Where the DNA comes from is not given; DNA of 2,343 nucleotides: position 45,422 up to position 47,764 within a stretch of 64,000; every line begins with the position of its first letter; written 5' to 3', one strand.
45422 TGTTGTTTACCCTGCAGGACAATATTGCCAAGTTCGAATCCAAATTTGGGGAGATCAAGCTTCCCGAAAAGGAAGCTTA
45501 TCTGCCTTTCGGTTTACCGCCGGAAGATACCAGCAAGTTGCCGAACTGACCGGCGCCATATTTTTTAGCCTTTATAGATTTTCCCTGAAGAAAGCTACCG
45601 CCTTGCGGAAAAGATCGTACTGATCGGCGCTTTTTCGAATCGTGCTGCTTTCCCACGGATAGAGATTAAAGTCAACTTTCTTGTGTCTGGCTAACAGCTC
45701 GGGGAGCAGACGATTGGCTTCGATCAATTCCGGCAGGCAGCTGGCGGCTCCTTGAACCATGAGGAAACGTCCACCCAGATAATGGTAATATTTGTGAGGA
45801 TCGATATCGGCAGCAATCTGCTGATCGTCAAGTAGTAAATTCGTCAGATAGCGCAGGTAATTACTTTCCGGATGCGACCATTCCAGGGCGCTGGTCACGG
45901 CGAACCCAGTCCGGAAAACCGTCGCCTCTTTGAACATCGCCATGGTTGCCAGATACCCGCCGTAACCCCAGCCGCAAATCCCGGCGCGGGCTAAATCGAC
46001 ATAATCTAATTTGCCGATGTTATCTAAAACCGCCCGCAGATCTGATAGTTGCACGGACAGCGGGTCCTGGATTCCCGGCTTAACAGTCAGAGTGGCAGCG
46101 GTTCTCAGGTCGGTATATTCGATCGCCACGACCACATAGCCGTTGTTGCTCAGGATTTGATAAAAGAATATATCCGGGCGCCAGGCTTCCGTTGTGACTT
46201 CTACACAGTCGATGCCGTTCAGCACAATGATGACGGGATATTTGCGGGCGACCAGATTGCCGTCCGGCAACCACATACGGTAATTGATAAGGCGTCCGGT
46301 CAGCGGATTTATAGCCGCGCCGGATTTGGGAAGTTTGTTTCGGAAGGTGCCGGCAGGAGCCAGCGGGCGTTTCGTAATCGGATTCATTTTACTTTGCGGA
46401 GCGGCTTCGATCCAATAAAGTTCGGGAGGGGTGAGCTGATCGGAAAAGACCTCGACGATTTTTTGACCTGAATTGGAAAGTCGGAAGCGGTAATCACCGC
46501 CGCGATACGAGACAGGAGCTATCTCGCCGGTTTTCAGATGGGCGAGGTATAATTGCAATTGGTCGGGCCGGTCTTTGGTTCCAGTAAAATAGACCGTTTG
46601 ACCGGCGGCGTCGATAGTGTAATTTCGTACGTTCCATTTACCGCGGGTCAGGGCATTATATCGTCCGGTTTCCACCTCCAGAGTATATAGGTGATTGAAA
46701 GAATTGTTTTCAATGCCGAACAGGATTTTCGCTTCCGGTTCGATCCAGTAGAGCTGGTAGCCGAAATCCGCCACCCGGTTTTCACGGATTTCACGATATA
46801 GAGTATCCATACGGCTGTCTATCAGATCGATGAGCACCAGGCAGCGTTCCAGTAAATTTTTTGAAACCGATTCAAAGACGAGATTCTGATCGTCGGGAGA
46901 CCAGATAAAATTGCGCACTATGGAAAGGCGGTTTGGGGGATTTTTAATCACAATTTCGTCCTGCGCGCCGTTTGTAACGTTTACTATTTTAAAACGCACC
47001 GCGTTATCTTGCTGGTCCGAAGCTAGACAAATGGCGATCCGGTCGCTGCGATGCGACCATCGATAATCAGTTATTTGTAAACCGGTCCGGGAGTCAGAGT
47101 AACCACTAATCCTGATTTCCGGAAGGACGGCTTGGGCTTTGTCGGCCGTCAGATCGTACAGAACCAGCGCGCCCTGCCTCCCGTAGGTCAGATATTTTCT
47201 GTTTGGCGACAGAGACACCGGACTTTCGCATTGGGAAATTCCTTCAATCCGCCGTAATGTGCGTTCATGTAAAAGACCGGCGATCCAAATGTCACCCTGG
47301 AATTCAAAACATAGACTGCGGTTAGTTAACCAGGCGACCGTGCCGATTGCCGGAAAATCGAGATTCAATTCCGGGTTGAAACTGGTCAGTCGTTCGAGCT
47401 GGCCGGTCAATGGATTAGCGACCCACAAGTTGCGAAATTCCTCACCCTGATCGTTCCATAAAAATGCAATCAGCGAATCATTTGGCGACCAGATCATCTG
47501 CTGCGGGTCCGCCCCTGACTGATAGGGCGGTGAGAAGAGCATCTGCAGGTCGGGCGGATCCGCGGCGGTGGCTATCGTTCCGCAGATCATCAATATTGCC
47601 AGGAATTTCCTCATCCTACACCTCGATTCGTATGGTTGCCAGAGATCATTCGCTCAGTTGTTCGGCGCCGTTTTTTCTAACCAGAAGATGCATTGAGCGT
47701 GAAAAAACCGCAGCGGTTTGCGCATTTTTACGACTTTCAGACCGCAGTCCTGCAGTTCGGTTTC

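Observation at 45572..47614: DPP-IV/S9-type peptidase homolog with all three catalytic-triad positions substituted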

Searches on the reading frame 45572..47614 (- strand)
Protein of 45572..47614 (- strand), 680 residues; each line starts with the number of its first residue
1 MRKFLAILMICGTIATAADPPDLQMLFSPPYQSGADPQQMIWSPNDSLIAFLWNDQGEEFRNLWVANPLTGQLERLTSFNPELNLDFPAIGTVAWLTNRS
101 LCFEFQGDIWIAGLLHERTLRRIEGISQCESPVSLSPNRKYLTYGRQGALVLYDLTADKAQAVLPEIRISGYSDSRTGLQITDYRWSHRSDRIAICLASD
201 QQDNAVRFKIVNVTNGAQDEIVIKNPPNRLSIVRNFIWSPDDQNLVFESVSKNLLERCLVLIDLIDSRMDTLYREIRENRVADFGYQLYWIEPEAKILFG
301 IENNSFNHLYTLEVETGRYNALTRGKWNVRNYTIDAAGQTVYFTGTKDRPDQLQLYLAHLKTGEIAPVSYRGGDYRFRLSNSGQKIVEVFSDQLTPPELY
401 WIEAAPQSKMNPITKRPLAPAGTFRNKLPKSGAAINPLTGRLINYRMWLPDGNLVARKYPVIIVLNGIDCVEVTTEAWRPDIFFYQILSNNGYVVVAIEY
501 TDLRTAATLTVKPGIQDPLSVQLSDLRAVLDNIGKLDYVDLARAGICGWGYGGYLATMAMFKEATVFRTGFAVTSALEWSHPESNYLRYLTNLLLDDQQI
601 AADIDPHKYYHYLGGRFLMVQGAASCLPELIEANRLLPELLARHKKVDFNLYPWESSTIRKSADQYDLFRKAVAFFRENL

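Call 3: search_protein_families(library=pfam, proteins=[window:45572-47614:-], max_evalue=1)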
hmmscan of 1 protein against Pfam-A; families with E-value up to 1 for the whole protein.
window:45572-47614:- (680 aa): 6 families
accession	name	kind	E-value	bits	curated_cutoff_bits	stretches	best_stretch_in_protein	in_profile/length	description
PF00930.27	DPPIV_N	-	2.5e-26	92.7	22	1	201-397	153-354/354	Dipeptidyl peptidase IV (DPP IV) N-terminal region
PF00326.27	Peptidase_S9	-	6.6e-13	49.1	22.6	1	486-680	8-210/213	Prolyl oligopeptidase family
PF07676.18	PD40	-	0.00042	20.6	20.9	0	233-249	11-27/38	WD40-like Beta Propeller Repeat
PF08793.15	2C_adapt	-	0.0095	16.6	22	0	409-428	10-29/35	2-cysteine adaptor domain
PF12697.13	Abhydrolase_6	-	0.1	13.7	26.3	1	486-581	21-100/217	Alpha/beta hydrolase family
PF23775.1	Beta-prop_RIG_2nd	-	0.27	11.1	80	0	126-246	116-230/278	RIG second beta-propeller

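Call 4: search_protein_families(library=ncbifam, proteins=[window:45572-47614:-], max_evalue=1)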
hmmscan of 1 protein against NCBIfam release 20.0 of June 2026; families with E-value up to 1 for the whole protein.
window:45572-47614:- (680 aa): 4 families
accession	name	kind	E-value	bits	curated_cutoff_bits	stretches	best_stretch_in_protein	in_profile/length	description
NF053518.1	DipepPtdsDpp5Prph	equivalog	4e-13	48.8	900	2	306-554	276-518/655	dipeptidyl-peptidase Dpp5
TIGR02800.1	propeller_TolB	equivalog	0.00075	18.5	343.15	1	238-389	198-340/418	Tol-Pal system beta propeller repeat protein TolB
NF003460.0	PRK05077.1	equivalog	0.19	10.5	477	1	456-574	191-297/414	esterase FrsA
NF053684.1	esterase_mleBCA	exception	0.21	10.7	570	1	458-564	22-116/281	BCA family alpha/beta fold macrolide esterase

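Call 5: search_solved_structures(query=window:45572-47614:-, max_evalue=0.01, show_alignments=3)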
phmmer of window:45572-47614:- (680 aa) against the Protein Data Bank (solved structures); distinct sequences matched with E-value up to 0.01: 78 (the best 60 are shown).
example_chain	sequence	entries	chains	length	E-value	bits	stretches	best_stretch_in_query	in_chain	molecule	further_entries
5yp1_A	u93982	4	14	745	9.9e-29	103.1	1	238-676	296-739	Dipeptidyl aminopeptidase 4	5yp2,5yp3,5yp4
2d5l_A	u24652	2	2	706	5.7e-28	100.5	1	230-678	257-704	dipeptidyl aminopeptidase IV, putative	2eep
2dcm_A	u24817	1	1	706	5.7e-28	100.5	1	230-678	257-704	dipeptidyl aminopeptidase IV, putative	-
2z3w_A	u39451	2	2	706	3.2e-27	98.1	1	230-678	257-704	Dipeptidyl aminopeptidase IV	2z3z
2ecf_A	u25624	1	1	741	3.5e-25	91.3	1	237-676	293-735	Dipeptidyl peptidase IV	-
6eoo_A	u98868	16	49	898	3.4e-22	81.5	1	321-669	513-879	Dipeptidyl peptidase 8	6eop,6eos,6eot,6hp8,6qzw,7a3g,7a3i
6trw_A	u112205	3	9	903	3.5e-22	81.4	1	321-669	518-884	Dipeptidyl peptidase 8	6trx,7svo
5olj_A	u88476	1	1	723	7.7e-17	63.8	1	300-680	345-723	Dipeptidyl peptidase IV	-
8hay_A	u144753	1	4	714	2.3e-16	62.2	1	301-680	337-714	btDPP4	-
7y4g_A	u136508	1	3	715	2.3e-16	62.2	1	301-680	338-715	btDPP4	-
7y4f_A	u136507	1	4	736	2.5e-16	62.1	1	301-680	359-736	Dipeptidyl peptidase IV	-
7crw_D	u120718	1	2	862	1.8e-15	59.3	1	321-668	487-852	Dipeptidyl peptidase 9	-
4q1v_A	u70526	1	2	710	6.3e-15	57.4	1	234-620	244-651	putative dipeptidyl aminopeptidase IV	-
7zxs_A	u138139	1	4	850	9.5e-15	56.9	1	321-667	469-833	Dipeptidyl peptidase 9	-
9god_A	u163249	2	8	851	9.5e-15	56.9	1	321-667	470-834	Dipeptidyl peptidase 9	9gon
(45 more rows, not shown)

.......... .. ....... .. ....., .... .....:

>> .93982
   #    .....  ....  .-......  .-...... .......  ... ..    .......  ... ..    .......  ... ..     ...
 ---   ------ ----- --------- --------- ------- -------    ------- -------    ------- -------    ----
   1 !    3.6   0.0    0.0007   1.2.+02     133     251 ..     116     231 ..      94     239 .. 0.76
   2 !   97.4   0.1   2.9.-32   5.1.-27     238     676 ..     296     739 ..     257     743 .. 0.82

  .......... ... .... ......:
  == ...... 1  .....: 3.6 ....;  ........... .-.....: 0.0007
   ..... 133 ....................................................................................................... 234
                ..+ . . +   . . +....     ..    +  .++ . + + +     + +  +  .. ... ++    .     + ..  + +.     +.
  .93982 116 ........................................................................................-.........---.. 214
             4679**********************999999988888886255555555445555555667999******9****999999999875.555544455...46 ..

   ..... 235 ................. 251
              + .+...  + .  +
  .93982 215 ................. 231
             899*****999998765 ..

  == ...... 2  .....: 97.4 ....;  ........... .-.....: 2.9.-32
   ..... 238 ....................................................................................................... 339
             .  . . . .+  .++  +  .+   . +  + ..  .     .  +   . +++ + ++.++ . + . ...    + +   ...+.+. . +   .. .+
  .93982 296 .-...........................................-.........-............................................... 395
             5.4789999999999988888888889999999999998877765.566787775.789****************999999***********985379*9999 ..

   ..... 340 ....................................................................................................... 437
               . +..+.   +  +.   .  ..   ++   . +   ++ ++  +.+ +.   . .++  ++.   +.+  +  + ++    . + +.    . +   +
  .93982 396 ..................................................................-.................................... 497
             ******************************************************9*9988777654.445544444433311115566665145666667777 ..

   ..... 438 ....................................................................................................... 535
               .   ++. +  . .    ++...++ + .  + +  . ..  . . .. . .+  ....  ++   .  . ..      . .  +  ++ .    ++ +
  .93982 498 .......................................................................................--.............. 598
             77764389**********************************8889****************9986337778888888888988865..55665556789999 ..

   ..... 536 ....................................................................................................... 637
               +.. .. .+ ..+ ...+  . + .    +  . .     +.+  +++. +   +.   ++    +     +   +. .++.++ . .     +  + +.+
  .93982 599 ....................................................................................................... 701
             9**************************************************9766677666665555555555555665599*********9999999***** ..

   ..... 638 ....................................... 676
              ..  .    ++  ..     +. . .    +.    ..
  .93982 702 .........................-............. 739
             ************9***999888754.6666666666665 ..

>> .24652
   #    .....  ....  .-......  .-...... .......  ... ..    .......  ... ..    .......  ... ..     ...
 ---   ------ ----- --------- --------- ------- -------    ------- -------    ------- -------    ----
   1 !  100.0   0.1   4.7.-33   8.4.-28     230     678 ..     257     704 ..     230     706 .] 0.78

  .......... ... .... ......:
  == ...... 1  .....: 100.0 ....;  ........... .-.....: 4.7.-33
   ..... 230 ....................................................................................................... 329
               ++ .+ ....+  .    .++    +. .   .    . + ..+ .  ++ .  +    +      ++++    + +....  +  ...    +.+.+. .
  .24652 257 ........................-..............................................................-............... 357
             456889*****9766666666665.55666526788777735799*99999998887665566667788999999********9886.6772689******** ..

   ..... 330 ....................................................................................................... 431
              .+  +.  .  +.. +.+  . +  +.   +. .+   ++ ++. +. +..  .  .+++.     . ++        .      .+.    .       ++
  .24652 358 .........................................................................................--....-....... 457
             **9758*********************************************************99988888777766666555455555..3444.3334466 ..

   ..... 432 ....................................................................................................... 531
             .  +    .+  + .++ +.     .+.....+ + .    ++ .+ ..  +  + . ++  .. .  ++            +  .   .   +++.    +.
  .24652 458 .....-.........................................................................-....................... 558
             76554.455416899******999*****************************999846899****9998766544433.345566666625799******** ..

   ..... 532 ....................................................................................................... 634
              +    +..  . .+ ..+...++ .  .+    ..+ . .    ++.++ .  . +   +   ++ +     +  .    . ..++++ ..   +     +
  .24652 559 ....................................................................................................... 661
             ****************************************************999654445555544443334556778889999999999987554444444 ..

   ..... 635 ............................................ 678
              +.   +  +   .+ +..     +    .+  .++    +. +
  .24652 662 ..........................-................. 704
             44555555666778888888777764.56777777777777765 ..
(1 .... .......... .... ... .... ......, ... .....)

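Call 6: find_homologous_proteins(query=window:45572-47614:-, max_evalue=0.00001)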
Query window:45572-47614:- (680 aa): 38 proteins with E <= 0.00001 among 8000 candidates.
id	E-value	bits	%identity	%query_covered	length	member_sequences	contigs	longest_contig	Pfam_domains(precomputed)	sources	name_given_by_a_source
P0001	0.0e+0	1564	100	99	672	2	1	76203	PF00326.28,PF26549.1,PF00930.28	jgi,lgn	-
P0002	0.0e+0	1085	68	100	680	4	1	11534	PF00326.28,PF00930.28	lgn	-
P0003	2.5e-296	1002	64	100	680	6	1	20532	PF00326.28,PF26549.1,PF00930.28,PF26550.2,PF07676.19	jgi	-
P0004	3.8e-284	962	60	100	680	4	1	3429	PF00326.28,PF26549.1,PF00930.28,PF07676.19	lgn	-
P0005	1.1e-283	961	60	100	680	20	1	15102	PF00326.28,PF26549.1,PF00930.28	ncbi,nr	ncbi:MAG: DPP IV N-terminal domain-containing protein [Candidatus Marinimicrobia bacterium]|nr:DPP I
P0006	5.2e-277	939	60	100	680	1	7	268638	PF00326.28,PF26549.1,PF00930.28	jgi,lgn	-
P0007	1.2e-252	858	54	100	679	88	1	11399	PF00326.28,PF26549.1,PF00930.28,PF26550.2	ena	-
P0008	8.0e-252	855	55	100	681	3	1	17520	PF00326.28,PF00930.28,PF07676.19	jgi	-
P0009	2.9e-82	295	28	100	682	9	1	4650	PF00326.28,PF26549.1,PF00930.28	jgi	-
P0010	4.9e-36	142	22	97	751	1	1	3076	PF02129.25,PF00326.28,PF26549.1,PF00930.28,PF01738.25,PF07676.19,PF20434.6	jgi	jgi:dipeptidyl-peptidase 4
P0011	2.0e-29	120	23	100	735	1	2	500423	PF02129.25,PF00326.28,PF26549.1,PF00930.28,PF12697.14,PF01738.25,PF00561.27,PF07676.19,PF12146.16,PF20434.6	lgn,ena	-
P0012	8.1e-29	118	23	80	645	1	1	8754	PF02129.25,PF00326.28,PF26549.1,PF00930.28,PF26550.2,PF07676.19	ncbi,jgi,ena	jgi:dipeptidyl-peptidase-4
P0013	3.5e-28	116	24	82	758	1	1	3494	PF02129.25,PF00756.27,PF00326.28,PF26549.1,PF00930.28,PF01738.25,PF20434.6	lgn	-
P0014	7.4e-27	112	23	67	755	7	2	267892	PF02129.25,PF00326.28,PF26549.1,PF00930.28,PF12697.14,PF01738.25,PF07676.19,PF12146.16,PF20434.6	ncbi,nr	ncbi:MAG: S9 family peptidase [Lewinellaceae bacterium]|nr:S9 family peptidase [Saprospiraceae bacte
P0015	6.9e-26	109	22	65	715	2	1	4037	PF02129.25,PF00756.27,PF00326.28,PF26549.1,PF00930.28,PF01738.25,PF26550.2,PF00561.27,PF07676.19,PF12146.16,PF20434.6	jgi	-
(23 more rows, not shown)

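Call 12: find_encoding_contigs(protein=P0006, flank=10000, max_places=3)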
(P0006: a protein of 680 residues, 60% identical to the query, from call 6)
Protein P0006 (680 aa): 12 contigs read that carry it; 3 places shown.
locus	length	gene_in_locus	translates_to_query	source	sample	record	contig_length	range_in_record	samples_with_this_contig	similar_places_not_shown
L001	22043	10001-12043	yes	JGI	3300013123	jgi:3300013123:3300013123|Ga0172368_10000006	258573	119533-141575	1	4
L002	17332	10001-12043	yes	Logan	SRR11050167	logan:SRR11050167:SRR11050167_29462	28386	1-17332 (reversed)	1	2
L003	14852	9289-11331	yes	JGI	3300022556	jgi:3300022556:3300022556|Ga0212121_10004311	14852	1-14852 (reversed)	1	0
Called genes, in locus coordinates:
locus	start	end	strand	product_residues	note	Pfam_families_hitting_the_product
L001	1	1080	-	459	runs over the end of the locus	PF00072:Response_reg, PF00158:Sigma54_activat, PF14532:Sigma54_activ_2, PF07724:AAA_2 (weak), PF25601:AAA_lid_14, PF02954:HTH_8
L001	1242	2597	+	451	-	PF00070:Pyr_redox (faint), PF00890:FAD_binding_2 (faint), PF01266:DAO (faint), PF01494:FAD_binding_3 (faint), PF03486:HI0933_like (weak), PF07992:Pyr_redox_2 (faint), PF13738:Pyr_redox_3 (faint), PF21688:FAD-depend_C, +1 more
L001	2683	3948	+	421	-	-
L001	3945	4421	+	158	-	PF01590:GAF, PF13185:GAF_2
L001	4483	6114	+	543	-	PF22694:CtpB_N-like, PF00595:PDZ, PF13180:PDZ_2, PF17820:PDZ_6, PF03572:Peptidase_S41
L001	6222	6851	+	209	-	PF01618:MotA_ExbB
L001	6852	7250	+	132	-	PF02472:ExbD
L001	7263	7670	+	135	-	PF02472:ExbD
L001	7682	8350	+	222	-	PF03544:TonB_C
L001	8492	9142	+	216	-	PF03544:TonB_C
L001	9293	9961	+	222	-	PF08241:Methyltransf_11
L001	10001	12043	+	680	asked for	PF26549:Tricorn_N (faint), PF00930:DPPIV_N, PF00326:Peptidase_S9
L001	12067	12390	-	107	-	PF11950:DUF3467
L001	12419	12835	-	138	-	-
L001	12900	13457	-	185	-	-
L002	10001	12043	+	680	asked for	PF26549:Tricorn_N (faint), PF00930:DPPIV_N, PF00326:Peptidase_S9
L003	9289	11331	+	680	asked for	PF26549:Tricorn_N (faint), PF00930:DPPIV_N, PF00326:Peptidase_S9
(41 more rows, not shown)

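Call 13: find_encoding_contigs(protein=P0003, flank=10000, max_places=2)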
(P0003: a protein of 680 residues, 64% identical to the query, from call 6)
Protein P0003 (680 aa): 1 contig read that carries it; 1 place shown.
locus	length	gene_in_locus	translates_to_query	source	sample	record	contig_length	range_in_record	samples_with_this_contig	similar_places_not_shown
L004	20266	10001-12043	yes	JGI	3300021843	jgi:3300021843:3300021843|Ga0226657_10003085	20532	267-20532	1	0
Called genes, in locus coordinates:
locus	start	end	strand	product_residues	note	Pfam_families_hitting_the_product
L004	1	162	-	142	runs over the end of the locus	?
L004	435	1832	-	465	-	PF00072:Response_reg, PF00158:Sigma54_activat, PF14532:Sigma54_activ_2, PF07724:AAA_2 (weak), PF25601:AAA_lid_14, PF02954:HTH_8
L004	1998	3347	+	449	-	PF03486:HI0933_like (weak), PF07992:Pyr_redox_2 (faint), PF13738:Pyr_redox_3 (faint), PF21688:FAD-depend_C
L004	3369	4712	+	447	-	-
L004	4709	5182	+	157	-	PF01590:GAF (weak)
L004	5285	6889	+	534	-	PF22694:CtpB_N-like (weak), PF00595:PDZ, PF13180:PDZ_2, PF17820:PDZ_6, PF03572:Peptidase_S41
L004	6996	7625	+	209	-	PF01618:MotA_ExbB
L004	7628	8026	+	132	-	PF02472:ExbD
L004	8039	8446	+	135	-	PF02472:ExbD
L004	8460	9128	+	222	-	PF03544:TonB_C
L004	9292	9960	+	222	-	PF08241:Methyltransf_11, PF13649:Methyltransf_25 (weak)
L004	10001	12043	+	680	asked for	PF07676:PD40 (faint), PF26549:Tricorn_N (faint), PF26550:Tricorn_2nd (faint), PF00930:DPPIV_N, PF00326:Peptidase_S9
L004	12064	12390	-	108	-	PF11950:DUF3467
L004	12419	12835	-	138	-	-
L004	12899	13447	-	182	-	PF21857:DUF6913 (weak)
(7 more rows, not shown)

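Call 14: find_encoding_contigs(protein=P0009, flank=10000, max_places=4)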
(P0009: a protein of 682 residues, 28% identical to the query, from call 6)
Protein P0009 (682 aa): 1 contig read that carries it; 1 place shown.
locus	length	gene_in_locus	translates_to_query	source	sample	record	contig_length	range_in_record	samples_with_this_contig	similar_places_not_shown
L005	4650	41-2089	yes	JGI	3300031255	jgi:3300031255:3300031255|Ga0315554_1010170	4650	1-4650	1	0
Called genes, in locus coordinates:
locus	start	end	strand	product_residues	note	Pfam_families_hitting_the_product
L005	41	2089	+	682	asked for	PF26549:Tricorn_N (faint), PF00930:DPPIV_N, PF00326:Peptidase_S9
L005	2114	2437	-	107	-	PF11950:DUF3467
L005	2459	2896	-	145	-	-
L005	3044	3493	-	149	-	-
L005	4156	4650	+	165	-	?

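Call 15: find_encoding_contigs(protein=P0008, flank=10000, max_places=2)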
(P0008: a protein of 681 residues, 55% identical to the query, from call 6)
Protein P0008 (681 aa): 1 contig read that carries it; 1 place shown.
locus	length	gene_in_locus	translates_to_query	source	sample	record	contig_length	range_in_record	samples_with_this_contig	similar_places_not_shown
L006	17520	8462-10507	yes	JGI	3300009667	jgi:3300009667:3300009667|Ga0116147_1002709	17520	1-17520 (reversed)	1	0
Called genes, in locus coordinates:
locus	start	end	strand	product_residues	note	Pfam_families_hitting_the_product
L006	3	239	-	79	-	?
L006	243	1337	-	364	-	PF02690:Na_Pi_cotrans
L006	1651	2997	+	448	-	PF00070:Pyr_redox (faint), PF00890:FAD_binding_2 (faint), PF01134:GIDA (faint), PF01266:DAO (faint), PF03486:HI0933_like (weak), PF05834:Lycopene_cycl (faint), PF07992:Pyr_redox_2 (faint), PF21688:FAD-depend_C, +3 more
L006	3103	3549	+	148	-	PF01590:GAF, PF13185:GAF_2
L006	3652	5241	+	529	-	PF22694:CtpB_N-like, PF00595:PDZ, PF13180:PDZ_2, PF17820:PDZ_6, PF03572:Peptidase_S41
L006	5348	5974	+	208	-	PF01618:MotA_ExbB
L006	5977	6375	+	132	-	PF02472:ExbD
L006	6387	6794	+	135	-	PF02472:ExbD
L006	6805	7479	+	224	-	PF03544:TonB_C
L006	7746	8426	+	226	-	PF08241:Methyltransf_11, PF13649:Methyltransf_25 (weak)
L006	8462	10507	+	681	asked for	PF07676:PD40 (faint), PF00930:DPPIV_N, PF00326:Peptidase_S9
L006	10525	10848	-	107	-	PF11950:DUF3467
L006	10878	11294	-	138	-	-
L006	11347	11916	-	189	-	-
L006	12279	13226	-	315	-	PF00697:PRAI, PF01713:Smr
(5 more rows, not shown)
